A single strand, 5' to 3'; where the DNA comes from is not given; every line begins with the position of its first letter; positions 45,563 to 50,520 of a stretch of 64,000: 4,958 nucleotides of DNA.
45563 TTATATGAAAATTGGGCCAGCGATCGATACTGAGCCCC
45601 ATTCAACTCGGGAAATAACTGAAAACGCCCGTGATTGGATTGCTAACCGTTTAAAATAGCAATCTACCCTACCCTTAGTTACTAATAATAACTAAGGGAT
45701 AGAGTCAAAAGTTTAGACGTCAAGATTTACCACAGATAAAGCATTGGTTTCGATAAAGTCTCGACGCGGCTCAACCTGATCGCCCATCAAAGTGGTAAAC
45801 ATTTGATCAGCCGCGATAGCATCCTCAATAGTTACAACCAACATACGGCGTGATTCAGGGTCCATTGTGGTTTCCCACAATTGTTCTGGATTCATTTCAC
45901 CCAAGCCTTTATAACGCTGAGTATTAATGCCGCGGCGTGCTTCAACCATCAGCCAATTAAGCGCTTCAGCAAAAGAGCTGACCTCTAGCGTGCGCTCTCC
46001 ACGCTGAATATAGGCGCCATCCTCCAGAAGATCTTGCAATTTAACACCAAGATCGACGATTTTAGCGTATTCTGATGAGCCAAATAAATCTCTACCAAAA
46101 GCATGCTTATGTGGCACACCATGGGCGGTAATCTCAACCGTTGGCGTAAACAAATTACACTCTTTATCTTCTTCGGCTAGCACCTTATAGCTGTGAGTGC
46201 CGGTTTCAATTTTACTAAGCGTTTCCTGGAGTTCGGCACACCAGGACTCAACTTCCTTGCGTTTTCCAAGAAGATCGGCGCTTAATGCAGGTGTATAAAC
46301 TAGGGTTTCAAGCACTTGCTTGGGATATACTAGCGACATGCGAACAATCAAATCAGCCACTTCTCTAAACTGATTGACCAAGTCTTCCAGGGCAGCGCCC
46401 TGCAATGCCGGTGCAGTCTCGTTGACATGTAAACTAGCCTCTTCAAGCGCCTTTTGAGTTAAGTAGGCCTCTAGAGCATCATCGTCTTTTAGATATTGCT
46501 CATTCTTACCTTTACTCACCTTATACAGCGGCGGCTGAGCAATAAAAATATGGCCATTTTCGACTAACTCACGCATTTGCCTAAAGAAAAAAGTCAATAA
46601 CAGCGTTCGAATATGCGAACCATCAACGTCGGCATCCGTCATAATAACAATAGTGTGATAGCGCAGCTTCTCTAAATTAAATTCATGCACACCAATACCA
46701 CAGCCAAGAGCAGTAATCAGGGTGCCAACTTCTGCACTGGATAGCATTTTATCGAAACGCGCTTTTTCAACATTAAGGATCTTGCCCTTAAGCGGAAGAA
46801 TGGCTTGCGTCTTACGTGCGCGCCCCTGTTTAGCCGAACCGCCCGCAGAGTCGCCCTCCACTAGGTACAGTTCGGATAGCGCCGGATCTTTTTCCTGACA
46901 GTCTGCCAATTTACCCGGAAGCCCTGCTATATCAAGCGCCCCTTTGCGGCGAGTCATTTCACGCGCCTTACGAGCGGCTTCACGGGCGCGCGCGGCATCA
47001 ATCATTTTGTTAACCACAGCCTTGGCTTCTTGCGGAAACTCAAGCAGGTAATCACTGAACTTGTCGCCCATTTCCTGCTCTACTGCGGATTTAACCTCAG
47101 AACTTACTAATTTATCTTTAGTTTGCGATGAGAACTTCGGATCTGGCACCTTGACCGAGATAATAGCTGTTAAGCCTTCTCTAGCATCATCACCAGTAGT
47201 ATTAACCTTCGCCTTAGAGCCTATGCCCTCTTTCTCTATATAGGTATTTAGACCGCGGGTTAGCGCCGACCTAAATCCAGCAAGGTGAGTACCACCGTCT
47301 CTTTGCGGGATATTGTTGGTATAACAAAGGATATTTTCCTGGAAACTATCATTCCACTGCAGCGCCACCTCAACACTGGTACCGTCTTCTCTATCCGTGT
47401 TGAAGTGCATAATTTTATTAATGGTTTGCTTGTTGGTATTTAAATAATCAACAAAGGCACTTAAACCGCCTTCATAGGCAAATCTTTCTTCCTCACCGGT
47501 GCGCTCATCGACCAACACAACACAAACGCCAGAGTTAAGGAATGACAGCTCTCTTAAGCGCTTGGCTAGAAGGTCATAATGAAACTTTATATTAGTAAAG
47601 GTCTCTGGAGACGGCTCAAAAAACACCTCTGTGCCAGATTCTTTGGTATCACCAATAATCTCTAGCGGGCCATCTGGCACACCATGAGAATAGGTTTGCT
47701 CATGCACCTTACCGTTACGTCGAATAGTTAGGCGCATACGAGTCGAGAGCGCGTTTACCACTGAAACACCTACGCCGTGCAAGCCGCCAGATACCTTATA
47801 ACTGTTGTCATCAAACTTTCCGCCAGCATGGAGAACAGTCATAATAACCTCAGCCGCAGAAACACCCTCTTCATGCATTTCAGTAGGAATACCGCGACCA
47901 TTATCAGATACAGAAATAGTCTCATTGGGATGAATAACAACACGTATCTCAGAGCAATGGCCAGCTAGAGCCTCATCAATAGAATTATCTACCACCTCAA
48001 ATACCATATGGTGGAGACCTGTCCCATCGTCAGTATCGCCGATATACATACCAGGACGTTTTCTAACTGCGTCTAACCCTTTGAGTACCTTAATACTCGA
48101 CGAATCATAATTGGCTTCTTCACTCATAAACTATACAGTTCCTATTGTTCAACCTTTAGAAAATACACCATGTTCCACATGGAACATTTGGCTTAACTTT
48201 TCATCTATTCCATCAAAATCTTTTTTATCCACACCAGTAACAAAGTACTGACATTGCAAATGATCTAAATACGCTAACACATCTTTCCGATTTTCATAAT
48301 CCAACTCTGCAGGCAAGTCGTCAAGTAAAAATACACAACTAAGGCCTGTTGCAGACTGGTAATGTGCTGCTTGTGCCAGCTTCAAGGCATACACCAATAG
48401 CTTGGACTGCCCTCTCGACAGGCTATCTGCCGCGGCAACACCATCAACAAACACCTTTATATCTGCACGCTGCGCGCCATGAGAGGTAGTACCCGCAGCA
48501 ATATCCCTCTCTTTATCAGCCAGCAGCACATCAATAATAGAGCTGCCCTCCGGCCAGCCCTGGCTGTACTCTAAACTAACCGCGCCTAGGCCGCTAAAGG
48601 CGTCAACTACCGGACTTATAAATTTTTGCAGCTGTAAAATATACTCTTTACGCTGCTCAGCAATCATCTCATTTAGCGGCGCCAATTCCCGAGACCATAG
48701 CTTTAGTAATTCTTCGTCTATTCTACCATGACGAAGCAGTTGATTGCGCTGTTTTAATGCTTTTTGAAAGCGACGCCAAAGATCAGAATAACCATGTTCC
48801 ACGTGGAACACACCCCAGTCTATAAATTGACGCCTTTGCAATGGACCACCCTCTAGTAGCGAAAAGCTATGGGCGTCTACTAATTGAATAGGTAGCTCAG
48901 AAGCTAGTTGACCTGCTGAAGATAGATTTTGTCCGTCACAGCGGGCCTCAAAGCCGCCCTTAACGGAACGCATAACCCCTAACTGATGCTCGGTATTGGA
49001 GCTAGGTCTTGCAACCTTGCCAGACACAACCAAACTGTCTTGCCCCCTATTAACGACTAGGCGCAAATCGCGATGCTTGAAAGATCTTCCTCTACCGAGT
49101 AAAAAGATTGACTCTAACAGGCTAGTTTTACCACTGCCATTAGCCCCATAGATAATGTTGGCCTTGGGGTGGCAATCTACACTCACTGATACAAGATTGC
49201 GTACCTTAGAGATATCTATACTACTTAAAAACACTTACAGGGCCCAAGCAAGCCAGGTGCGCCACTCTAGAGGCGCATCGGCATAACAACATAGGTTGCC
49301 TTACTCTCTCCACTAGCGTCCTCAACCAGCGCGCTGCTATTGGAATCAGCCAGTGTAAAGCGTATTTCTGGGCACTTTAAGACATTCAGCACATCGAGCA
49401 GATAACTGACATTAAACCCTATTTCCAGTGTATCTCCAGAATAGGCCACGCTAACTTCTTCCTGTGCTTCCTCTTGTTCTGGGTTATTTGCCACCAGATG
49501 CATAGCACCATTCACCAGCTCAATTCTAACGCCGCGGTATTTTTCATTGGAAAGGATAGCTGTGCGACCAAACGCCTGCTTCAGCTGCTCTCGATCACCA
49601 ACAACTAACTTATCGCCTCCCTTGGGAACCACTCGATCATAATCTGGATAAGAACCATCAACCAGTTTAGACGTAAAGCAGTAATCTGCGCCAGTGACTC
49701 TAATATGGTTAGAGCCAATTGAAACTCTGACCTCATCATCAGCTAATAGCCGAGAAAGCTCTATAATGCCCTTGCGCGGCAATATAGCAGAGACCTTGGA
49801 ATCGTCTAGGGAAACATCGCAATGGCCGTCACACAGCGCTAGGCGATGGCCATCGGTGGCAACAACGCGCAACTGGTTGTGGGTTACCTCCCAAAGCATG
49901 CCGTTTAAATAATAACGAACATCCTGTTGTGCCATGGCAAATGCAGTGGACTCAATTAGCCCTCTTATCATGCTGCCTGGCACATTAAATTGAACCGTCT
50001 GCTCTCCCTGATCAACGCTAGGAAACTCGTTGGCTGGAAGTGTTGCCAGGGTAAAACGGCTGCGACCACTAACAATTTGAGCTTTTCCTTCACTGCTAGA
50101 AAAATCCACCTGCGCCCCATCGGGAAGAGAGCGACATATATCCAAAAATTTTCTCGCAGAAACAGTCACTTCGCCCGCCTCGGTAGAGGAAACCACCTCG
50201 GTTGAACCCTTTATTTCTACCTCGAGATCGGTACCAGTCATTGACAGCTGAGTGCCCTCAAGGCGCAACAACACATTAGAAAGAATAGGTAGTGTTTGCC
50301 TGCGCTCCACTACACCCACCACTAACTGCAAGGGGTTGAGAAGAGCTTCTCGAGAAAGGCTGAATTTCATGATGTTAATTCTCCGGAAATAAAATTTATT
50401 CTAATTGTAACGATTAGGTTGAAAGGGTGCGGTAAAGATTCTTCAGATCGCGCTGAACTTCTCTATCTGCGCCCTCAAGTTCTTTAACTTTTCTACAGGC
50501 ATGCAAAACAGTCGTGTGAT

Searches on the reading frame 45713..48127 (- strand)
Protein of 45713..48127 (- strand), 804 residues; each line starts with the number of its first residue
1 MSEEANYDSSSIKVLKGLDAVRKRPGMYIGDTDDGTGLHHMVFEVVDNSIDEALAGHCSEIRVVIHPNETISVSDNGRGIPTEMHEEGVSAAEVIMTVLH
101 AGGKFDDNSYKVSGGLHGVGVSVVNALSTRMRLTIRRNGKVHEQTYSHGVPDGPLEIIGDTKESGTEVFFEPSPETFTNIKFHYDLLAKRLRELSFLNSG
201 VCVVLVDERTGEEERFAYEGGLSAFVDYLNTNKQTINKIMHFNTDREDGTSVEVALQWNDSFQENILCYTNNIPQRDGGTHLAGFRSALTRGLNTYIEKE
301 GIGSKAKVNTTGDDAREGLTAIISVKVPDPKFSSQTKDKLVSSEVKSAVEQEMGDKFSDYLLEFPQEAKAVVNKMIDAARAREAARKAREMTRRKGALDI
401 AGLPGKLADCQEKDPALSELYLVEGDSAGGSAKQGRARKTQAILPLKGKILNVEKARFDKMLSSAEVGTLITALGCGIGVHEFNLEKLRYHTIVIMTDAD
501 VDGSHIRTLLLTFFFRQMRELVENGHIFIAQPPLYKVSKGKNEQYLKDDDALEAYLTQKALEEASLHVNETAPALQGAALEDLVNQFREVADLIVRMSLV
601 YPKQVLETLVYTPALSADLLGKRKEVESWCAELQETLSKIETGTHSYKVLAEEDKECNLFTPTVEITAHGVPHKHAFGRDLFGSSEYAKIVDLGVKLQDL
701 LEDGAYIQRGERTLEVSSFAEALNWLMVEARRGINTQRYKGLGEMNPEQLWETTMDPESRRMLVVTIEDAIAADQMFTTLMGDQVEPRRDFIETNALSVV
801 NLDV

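Call 3: search_protein_families(library=ncbifam, proteins=[window:45713-48127:-])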
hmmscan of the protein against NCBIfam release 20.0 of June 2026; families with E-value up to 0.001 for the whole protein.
window:45713-48127:- (804 aa): 6 families
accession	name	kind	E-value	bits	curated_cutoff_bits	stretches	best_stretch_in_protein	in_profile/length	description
NF011501.0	PRK14939.1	subfamily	0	1293.6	796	1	3-804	6-803/803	DNA gyrase subunit B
TIGR01059.1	gyrB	equivalog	2.2e-295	981.2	882.4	1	7-804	1-639/639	DNA topoisomerase (ATP-hydrolyzing) subunit B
NF004189.0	PRK05644.1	subfamily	1.2e-279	929.1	740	2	3-560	6-564/641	DNA gyrase subunit B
TIGR01058.1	parE_Gpos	equivalog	3.4e-226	752.5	899.95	2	5-555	3-558/637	DNA topoisomerase IV subunit B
TIGR01055.1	parE_Gneg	equivalog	5e-174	580.2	723.35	2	5-559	2-550/625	DNA topoisomerase IV subunit B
NF003218.0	PRK04184.1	equivalog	0.00031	19.4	274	0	38-124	37-121/539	DNA topoisomerase VI subunit B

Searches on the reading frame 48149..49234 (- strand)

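Call 3: search_protein_families(library=ncbifam, proteins=[window:48149-49234:-])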
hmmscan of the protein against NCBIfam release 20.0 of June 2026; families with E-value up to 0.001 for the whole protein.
window:48149-49234:- (361 aa): 9 families
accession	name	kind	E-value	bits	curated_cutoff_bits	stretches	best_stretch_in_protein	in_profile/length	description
TIGR00611.2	recf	equivalog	1.8e-99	333.1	172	1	3-334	1-338/339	DNA replication/repair protein RecF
NF010680.0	PRK14079.1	equivalog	3.7e-37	128.1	386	1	2-337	2-328/349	recombination protein F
NF041760.1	PtuA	equivalog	3.2e-06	26.3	500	1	2-43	51-92/524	retron Ec78 anti-phage system effector ATPase PtuA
NF045487.1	ASRP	equivalog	1.3e-05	24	300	0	18-45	9-36/593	archaea-specific SMC-related protein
NF002244.0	PRK01156.1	equivalog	0.00028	19.1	847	0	10-70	7-69/895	DNA double-strand break repair ATPase Rad50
NF047739.1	antiphage_MADS3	equivalog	0.00036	19.8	420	1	4-48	3-46/427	methylation-associated defense system AAA family ATPase MAD3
NF002572.0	PRK02224.1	equivalog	0.00057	18.3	1087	1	1-67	1-67/888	DNA double-strand break repair ATPase Rad50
NF041035.1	Rad50_Halo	equivalog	0.00077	17.9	1000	1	17-70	17-70/883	DNA double-strand break repair ATPase Rad50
NF003034.1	PRK03918.1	equivalog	0.00092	17.3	700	0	3-45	3-45/878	DNA double-strand break repair ATPase Rad50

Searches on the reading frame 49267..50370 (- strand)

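Call 3: search_protein_families(library=ncbifam, proteins=[window:49267-50370:-])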
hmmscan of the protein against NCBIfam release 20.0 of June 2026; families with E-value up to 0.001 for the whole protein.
window:49267-50370:- (367 aa): 3 families
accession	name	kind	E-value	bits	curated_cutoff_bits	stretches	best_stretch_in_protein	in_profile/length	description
TIGR00663.1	dnan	equivalog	2.5e-107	359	137.65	1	1-367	1-367/367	DNA polymerase III subunit beta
NF004184.0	PRK05643.3-2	equivalog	1e-29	103.6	443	1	1-355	1-364/375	DNA polymerase III subunit beta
NF011508.0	PRK14946.1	equivalog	8.6e-18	64.6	513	1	1-344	1-344/366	DNA polymerase III subunit beta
